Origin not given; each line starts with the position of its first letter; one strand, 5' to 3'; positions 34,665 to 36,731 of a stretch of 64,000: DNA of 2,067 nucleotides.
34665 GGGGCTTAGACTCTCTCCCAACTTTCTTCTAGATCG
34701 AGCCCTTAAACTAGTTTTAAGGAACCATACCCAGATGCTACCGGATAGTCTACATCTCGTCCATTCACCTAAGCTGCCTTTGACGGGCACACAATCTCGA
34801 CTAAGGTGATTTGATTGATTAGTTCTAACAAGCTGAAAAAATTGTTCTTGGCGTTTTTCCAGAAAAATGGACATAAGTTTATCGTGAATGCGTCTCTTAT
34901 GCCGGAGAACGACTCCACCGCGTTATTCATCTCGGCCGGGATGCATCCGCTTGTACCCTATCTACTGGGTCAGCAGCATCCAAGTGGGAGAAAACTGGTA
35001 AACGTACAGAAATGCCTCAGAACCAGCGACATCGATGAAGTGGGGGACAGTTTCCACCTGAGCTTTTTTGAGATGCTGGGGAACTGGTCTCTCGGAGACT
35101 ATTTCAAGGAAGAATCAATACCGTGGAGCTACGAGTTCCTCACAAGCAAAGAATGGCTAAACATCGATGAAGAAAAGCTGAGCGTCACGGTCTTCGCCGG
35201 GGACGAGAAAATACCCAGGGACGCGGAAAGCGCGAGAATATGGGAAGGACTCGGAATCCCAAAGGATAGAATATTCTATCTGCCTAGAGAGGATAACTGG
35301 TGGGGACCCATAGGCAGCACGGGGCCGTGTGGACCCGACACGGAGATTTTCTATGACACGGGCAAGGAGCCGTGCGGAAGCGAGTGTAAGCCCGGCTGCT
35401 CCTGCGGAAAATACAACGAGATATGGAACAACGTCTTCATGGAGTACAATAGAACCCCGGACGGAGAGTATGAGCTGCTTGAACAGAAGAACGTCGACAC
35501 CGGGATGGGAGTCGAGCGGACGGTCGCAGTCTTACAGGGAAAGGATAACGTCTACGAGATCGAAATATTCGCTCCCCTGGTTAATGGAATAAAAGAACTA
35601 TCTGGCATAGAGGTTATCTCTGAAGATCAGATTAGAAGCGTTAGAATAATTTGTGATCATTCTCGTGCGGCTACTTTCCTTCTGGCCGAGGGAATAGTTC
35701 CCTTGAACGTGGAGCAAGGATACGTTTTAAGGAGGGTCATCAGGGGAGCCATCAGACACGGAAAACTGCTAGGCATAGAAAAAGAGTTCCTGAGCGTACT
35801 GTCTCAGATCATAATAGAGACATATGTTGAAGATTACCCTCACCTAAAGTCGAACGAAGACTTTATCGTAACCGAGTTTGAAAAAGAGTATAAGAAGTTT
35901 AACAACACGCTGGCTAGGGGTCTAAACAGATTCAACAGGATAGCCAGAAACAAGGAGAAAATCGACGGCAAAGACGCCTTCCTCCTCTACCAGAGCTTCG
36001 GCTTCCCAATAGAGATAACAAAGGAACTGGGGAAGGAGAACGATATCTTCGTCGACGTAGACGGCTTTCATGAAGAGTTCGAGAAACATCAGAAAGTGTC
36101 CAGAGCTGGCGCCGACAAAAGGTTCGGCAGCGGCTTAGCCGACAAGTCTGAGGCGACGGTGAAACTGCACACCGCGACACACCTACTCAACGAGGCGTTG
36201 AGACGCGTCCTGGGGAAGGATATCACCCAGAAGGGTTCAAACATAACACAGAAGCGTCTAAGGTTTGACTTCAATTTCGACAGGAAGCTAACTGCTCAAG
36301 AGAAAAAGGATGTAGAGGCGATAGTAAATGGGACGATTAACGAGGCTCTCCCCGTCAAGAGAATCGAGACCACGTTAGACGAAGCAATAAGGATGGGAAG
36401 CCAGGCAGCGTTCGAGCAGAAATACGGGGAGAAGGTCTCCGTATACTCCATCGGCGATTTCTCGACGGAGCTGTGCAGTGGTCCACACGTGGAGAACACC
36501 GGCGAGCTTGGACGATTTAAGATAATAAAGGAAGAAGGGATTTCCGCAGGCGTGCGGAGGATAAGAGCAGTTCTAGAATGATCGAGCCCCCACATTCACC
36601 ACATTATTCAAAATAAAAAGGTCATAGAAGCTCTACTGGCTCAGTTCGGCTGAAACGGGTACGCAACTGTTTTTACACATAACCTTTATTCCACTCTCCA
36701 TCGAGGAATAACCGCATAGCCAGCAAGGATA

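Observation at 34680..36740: Low-GC islet encoding a short bacterial-type alanyl-tRNA synthetase next to the native archaeal LeuRS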

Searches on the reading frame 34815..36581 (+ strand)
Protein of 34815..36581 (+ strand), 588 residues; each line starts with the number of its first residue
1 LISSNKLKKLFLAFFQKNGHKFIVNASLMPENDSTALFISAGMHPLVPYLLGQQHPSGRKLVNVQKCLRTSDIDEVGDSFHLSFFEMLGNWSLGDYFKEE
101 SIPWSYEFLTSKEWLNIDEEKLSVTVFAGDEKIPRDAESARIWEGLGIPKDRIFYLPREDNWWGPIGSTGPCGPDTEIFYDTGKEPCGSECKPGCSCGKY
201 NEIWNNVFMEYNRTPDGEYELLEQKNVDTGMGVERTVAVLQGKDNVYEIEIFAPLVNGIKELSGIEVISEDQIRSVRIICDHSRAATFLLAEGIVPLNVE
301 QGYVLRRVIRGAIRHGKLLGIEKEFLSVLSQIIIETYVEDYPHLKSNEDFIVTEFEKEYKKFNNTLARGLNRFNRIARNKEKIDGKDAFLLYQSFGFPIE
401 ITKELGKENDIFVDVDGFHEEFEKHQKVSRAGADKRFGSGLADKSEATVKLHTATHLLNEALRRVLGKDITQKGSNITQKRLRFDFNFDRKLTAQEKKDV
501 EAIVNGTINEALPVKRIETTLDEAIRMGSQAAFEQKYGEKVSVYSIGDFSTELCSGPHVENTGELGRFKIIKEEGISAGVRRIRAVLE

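Call 6: search_protein_families(library=pfam, proteins=[window:34815-36581:+])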
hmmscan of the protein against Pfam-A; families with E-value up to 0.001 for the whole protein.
window:34815-36581:+ (588 aa): 2 families
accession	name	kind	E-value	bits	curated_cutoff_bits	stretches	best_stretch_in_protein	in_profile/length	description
PF01411.24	tRNA-synt_2c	-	2.8e-134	449.1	30.3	1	7-456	2-453/552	tRNA synthetases class II (A)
PF07973.19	tRNA_SAD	-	2.4e-19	69.4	24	1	541-583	1-43/44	Threonyl and Alanyl tRNA synthetase second additional domain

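Call 7: search_protein_families(library=ncbifam, proteins=[window:34815-36581:+])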
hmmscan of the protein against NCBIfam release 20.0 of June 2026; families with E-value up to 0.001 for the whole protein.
window:34815-36581:+ (588 aa): 5 families
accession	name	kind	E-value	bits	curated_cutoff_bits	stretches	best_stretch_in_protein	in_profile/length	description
NF002436.0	PRK01584.1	equivalog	1.7e-267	888.8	529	1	3-588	2-593/595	alanine--tRNA ligase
TIGR00344.1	alaS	equivalog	1.5e-182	609.1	457.05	2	7-434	2-431/847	alanine--tRNA ligase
TIGR03683.1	A-tRNA_syn_arch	equivalog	4.8e-70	236.8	744.7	4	272-422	324-474/902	alanine--tRNA ligase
NF040865.1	a_tRNA_ed_AlaXM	equivalog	9.4e-20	71.3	300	1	445-587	91-233/234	alanyl-tRNA editing protein AlaXM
TIGR00418.1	thrS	equivalog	5.2e-06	25.6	383.65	1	452-574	2-131/565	threonine--tRNA ligase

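Call 12: find_homologous_proteins(query=window:34815-36581:+)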
Query window:34815-36581:+ (588 aa): 8000 proteins with E <= 0.001 among 8000 candidates; the best 120 are listed.
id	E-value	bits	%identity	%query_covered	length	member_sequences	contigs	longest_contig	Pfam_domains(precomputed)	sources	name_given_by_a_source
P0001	0.0e+0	1347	100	100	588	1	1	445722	PF01411.25,PF07973.20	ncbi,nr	ncbi:MAG: alanine--tRNA ligase [Candidatus Bathyarchaeota archaeon]|nr:alanine--tRNA ligase [Candida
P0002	0.0e+0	1307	97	100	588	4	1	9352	PF01411.25,PF07973.20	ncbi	-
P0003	0.0e+0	1297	96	100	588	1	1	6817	PF01411.25,PF07973.20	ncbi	-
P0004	0.0e+0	1283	97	98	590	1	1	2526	PF01411.25,PF07973.20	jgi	jgi:alanyl-tRNA synthetase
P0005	0.0e+0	1273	95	100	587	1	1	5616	PF01411.25,PF07973.20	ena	-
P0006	0.0e+0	1273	94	100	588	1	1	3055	PF01411.25,PF07973.20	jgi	jgi:alanyl-tRNA synthetase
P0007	0.0e+0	1271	94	100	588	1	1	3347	PF01411.25,PF07973.20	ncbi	-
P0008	0.0e+0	1271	95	100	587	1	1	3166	PF01411.25,PF07973.20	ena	-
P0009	0.0e+0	1270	94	100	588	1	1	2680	PF01411.25,PF07973.20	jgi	-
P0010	0.0e+0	1269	94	100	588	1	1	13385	PF01411.25,PF07973.20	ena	-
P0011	0.0e+0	1268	93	100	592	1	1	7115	PF01411.25,PF07973.20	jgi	-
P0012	0.0e+0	1267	94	100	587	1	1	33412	PF01411.25,PF07973.20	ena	-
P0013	0.0e+0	1267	94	100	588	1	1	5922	PF01411.25,PF07973.20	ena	-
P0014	0.0e+0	1267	93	100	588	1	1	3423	PF01411.25,PF07973.20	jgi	-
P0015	0.0e+0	1266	94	100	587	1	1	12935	PF01411.25,PF07973.20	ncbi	-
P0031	0.0e+0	1264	94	100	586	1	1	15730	PF01411.25,PF07973.20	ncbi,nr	ncbi:alanine--tRNA ligase [Candidatus Bathyarchaeota archaeon]|nr:MAG: alanine--tRNA ligase [Candida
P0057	0.0e+0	1243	92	100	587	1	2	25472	PF01411.25,PF07973.20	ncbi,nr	ncbi:alanine--tRNA ligase [Candidatus Bathyarchaeota archaeon]|nr:alanine--tRNA ligase [Candidatus B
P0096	0.0e+0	1211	89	100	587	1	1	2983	PF01411.25,PF07973.20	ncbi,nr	ncbi:alanine--tRNA ligase [Candidatus Bathyarchaeota archaeon]|nr:alanine--tRNA ligase [Candidatus B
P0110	0.0e+0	1208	89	100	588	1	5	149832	PF01411.25,PF07973.20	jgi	jgi:alanyl-tRNA synthetase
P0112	0.0e+0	1208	87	100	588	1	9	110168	PF01411.25,PF07973.20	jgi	jgi:alanyl-tRNA synthetase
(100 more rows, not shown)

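Call 14: find_encoding_contigs(protein=window:34815-36581:+, flank=10000, max_places=4)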
Protein window:34815-36581:+ (588 aa): no gene with exactly this product is on record in the collection.

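Call 16: find_encoding_contigs(protein=P0001, flank=10000, max_places=4)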
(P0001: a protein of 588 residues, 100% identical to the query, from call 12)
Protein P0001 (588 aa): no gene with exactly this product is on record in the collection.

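Call 17: find_encoding_contigs(protein=P0110, flank=10000, max_places=3)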
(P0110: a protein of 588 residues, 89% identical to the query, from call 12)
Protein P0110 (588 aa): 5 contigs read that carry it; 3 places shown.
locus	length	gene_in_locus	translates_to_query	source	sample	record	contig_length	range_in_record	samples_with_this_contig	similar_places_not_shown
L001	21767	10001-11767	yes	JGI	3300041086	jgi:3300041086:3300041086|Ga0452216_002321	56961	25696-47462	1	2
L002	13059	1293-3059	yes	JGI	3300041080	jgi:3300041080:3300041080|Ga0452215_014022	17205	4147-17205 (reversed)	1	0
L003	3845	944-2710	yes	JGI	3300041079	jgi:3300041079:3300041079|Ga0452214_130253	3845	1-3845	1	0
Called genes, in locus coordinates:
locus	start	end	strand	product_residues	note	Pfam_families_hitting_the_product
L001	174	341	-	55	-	-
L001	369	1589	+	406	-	PF12832:MFS_1_like, PF07690:MFS_1, PF12832:MFS_1_like, PF07690:MFS_1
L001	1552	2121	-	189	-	PF02441:Flavoprotein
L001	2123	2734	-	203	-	PF03358:FMN_red, PF02525:Flavodoxin_2 (weak)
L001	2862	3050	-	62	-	-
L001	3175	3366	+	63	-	-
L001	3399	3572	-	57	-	PF00584:SecE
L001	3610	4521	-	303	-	PF02881:SRP54_N, PF13604:AAA_30 (weak), PF00448:SRP54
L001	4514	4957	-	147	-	PF02996:Prefoldin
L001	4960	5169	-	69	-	PF01775:Ribosomal_L18A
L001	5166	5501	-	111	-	PF01198:Ribosomal_L31e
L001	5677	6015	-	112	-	PF01984:dsDNA_bind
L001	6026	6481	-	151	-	PF01090:Ribosomal_S19e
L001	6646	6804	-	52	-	PF00301:Rubredoxin, PF21349:RUBY_RBDX (faint)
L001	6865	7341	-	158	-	-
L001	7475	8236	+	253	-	-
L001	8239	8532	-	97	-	-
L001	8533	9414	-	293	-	PF03069:FmdA_AmdA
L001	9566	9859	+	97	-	PF00428:Ribosomal_60s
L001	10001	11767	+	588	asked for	PF01411:tRNA-synt_2c, PF07973:tRNA_SAD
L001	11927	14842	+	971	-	PF00133:tRNA-synt_1, PF09334:tRNA-synt_1g, PF13603:tRNA-synt_1_2, PF01406:tRNA-synt_1e (weak), PF09334:tRNA-synt_1g, PF08264:Anticodon_1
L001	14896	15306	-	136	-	PF04304:DUF454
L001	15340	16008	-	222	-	-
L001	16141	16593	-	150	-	PF12840:HTH_20, PF13404:HTH_AsnC-type, PF13412:HTH_24, PF13518:HTH_28 (weak), PF01037:AsnC_trans_reg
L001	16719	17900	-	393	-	PF01321:Creatinase_N, PF00557:Peptidase_M24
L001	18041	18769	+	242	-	-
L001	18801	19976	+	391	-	PF01546:Peptidase_M20, PF07687:M20_dimer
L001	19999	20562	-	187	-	PF14196:ATC_hydrolase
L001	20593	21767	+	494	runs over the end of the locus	PF07364:DUF1485, PF07171:MlrC_C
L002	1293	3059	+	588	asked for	PF01411:tRNA-synt_2c, PF07973:tRNA_SAD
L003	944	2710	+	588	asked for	PF01411:tRNA-synt_2c, PF07973:tRNA_SAD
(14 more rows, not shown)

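Call 18: find_encoding_contigs(protein=P0112, flank=10000, max_places=3)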
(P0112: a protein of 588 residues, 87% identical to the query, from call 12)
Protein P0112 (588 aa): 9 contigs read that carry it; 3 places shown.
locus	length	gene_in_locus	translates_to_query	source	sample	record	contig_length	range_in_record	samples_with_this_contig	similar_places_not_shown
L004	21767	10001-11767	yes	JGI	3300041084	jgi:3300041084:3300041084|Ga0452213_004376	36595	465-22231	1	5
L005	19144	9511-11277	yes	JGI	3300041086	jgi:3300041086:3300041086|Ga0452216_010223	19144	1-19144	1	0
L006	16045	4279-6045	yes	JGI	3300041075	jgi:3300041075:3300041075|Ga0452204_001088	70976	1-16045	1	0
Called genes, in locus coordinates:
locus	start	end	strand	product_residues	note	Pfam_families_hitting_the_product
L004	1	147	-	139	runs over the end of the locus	PF03439:Spt5-NGN, PF00467:KOW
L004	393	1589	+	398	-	PF12832:MFS_1_like, PF07690:MFS_1, PF12832:MFS_1_like, PF07690:MFS_1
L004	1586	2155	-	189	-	PF02441:Flavoprotein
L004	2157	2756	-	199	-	PF03358:FMN_red, PF02525:Flavodoxin_2 (weak)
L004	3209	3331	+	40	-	-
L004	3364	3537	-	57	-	PF00584:SecE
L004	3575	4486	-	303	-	PF02881:SRP54_N, PF00448:SRP54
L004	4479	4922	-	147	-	PF02996:Prefoldin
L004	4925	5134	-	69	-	PF01775:Ribosomal_L18A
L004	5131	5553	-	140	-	PF01198:Ribosomal_L31e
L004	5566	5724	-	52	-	PF00832:Ribosomal_L39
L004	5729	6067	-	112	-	PF01984:dsDNA_bind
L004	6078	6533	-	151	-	PF01090:Ribosomal_S19e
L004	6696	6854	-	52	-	PF00301:Rubredoxin, PF21349:RUBY_RBDX (faint)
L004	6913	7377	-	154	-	-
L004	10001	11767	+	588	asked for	PF01411:tRNA-synt_2c, PF07973:tRNA_SAD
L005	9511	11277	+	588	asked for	PF01411:tRNA-synt_2c, PF07973:tRNA_SAD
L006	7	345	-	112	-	PF01984:dsDNA_bind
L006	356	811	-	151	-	PF01090:Ribosomal_S19e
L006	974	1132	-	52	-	PF00301:Rubredoxin, PF21349:RUBY_RBDX (faint)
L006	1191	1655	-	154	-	-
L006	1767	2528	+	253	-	-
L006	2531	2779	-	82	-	-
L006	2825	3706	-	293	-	PF03069:FmdA_AmdA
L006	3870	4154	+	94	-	PF00428:Ribosomal_60s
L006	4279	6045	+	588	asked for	PF01411:tRNA-synt_2c, PF07973:tRNA_SAD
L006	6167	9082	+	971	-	PF00133:tRNA-synt_1, PF09334:tRNA-synt_1g, PF13603:tRNA-synt_1_2 (weak), PF01406:tRNA-synt_1e (weak), PF09334:tRNA-synt_1g, PF08264:Anticodon_1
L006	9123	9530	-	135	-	PF04304:DUF454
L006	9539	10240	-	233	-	-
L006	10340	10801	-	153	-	PF01022:HTH_5 (faint), PF12840:HTH_20, PF13404:HTH_AsnC-type, PF13412:HTH_24, PF08279:HTH_11 (weak), PF09339:HTH_IclR (faint), PF01037:AsnC_trans_reg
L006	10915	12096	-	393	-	PF01321:Creatinase_N, PF00557:Peptidase_M24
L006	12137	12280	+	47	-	-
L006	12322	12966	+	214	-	-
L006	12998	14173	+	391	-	PF01546:Peptidase_M20, PF07687:M20_dimer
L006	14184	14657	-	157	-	PF14196:ATC_hydrolase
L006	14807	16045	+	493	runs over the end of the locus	PF07364:DUF1485, PF07171:MlrC_C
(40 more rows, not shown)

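Call 21: search_solved_structures(query=P0001, max_evalue=0.001)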
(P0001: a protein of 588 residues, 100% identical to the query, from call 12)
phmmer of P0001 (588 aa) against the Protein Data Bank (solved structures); distinct sequences matched with E-value up to 0.001: 20.
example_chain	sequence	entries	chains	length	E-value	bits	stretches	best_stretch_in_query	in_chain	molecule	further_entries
1riq_A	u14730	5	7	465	6.7e-96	325.3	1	2-430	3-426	Alanyl-tRNA synthetase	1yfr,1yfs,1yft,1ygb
3htz_A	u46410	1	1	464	6.9e-96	325.2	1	2-430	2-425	Alanyl-tRNA synthetase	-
3hxu_A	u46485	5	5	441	8.6e-89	301.8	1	5-430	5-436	Alanyl-tRNA synthetase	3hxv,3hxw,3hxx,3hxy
3hxz_A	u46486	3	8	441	5.8e-88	299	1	5-430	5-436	Alanyl-tRNA synthetase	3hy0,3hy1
9jc7_A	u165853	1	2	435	1.8e-85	290.8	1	4-433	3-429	Alanine--tRNA ligase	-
9jdn_A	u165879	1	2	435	3.4e-85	289.9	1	4-433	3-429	Alanine--tRNA ligase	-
4xem_A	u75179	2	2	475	9.8e-82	278.5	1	3-426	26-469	Alanine--tRNA ligase, cytoplasmic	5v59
5knn_A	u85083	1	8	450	1.1e-81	278.4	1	3-424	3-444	Alanine--tRNA ligase, cytoplasmic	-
4xeo_A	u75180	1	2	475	4.8e-81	276.2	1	3-426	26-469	Alanine--tRNA ligase, cytoplasmic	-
9x2i_A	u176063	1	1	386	5.2e-68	233.2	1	3-365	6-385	Alanine--tRNA ligase, cytoplasmic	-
9x2h_A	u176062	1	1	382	8.5e-68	232.5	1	3-360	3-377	Alanine--tRNA ligase, cytoplasmic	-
9x2j_A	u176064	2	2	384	1.1e-67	232.1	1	3-358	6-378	Alanine--tRNA ligase, cytoplasmic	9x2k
2zze_A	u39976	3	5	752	3.3e-46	161.2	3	276-425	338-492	Alanyl-tRNA synthetase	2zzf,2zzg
2ztg_A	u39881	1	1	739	1.9e-38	135.6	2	258-454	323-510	Alanyl-tRNA synthetase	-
3wqy_A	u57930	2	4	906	5.2e-38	134.1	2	259-454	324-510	Alanine--tRNA ligase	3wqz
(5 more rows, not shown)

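Call 27: search_protein_representatives(protein=P0001)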
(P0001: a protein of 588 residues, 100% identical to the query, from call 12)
Query: 588 residues. Proteins with E-value up to 0.001 (for the whole library): 23922; up to 1e-10: 13345; up to 1e-30: 3910. The best 150 are listed.
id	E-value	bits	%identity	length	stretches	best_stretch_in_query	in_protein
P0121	2.6e-208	709.7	54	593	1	3-587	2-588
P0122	2.5e-206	703.1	55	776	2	218-587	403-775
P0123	4.9e-200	682.4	52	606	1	4-586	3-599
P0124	3.4e-192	656.5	53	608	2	271-588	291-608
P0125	7.1e-191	652.1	53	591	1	5-588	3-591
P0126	1.4e-190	651.1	49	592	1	3-587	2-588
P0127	1.4e-182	624.7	50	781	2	1-382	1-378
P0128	2.2e-180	617.4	52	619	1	1-588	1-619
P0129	3.1e-180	617.0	50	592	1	3-587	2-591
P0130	9.2e-178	608.8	52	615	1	3-588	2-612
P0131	9.3e-177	605.5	52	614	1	4-588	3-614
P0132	3.7e-176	603.5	49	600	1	3-588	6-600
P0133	1.6e-175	601.4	50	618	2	5-377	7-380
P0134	2.5e-175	600.8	50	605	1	5-588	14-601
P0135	1.3e-172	591.8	52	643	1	4-588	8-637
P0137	4.5e-169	580.1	47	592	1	3-587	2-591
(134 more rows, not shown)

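Call 28: list_cluster_members(proteins=[P0121, P0122, P0123, P0124, P0125, P0126, P0128, P0129, P0130, P0132])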
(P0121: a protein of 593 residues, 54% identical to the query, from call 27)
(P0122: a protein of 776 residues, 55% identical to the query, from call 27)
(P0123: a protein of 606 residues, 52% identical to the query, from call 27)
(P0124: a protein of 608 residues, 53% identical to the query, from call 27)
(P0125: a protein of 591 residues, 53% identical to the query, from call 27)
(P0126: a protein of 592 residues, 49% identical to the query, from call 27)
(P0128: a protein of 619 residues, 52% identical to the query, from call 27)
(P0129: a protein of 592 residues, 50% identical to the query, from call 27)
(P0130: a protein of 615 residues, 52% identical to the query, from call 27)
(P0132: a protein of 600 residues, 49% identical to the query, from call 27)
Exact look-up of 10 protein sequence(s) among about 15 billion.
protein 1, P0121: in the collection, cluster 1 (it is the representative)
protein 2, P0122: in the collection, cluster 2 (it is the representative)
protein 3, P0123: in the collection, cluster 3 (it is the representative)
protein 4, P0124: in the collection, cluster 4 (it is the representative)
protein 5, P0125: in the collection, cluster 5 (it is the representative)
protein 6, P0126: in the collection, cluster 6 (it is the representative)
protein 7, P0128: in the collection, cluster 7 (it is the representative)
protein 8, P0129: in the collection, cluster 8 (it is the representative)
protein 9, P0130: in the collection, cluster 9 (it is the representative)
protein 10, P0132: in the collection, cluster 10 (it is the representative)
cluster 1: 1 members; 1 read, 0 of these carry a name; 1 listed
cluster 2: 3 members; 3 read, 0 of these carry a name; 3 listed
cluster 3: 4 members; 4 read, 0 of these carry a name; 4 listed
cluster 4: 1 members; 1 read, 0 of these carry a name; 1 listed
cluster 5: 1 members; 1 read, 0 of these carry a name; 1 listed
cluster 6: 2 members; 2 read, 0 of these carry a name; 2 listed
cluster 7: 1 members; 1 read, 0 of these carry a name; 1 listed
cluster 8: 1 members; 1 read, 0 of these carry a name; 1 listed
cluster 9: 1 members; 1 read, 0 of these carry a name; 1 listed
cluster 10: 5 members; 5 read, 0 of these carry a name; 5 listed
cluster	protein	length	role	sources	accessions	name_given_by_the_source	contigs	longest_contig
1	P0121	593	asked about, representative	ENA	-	-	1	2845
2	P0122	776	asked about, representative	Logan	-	-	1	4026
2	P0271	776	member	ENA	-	-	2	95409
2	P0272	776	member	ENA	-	-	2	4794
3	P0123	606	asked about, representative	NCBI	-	-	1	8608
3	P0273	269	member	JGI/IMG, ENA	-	-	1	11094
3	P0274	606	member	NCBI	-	-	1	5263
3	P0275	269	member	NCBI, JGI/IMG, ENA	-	-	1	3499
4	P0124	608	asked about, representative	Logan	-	-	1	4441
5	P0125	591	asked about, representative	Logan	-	-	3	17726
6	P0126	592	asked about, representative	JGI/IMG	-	-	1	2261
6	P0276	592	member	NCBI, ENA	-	-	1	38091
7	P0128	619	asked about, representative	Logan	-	-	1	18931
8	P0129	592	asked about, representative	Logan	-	-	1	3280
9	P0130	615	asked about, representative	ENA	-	-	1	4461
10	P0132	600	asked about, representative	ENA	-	-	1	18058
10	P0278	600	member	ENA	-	-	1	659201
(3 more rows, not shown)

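Call 31: find_encoding_contigs(protein=P0137, flank=8000, max_places=2)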
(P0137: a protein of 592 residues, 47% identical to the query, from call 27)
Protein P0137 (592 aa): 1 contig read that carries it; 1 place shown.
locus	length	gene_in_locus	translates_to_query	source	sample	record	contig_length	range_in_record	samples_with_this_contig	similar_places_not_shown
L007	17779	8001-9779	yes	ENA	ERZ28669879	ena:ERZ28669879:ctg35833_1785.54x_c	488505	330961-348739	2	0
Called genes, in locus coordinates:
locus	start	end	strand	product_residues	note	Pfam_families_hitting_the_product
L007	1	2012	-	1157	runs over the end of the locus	PF14691:Fer4_20, PF00070:Pyr_redox (faint), PF07992:Pyr_redox_2, PF13450:NAD_binding_8 (weak), PF13738:Pyr_redox_3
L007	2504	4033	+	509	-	PF00111:Fer2 (faint), PF01799:Fer2_2, PF00941:FAD_binding_5, PF03450:CO_deh_flav_C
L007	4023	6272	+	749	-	PF01315:Ald_Xan_dh_C, PF02738:MoCoBD_1, PF20256:MoCoBD_2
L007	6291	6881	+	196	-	PF12804:NTP_transf_3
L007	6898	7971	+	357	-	-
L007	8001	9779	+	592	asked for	PF01411:tRNA-synt_2c, PF07973:tRNA_SAD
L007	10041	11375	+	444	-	PF00587:tRNA-synt_2b, PF03129:HGTP_anticodon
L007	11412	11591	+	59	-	PF12797:Fer4_2 (weak), PF12837:Fer4_6, PF13237:Fer4_10, PF14697:Fer4_21 (weak), PF25160:LdpA_Fe-S-bd (weak), PF00037:Fer4, PF12838:Fer4_7, PF13187:Fer4_9, +3 more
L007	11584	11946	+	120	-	-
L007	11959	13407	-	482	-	PF03219:TLC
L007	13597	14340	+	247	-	PF01509:TruB_N, PF16198:TruB_C_2 (weak)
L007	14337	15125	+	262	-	PF00753:Lactamase_B, PF23023:Anti-Pycsar_Apyc1 (weak), PF12706:Lactamase_B_2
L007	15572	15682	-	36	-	-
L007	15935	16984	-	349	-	-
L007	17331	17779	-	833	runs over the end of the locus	PF02190:LON_substr_bdg, PF00004:AAA, PF07728:AAA_5 (weak), PF22667:Lon_lid, PF05362:Lon_C, PF13541:ChlI (weak)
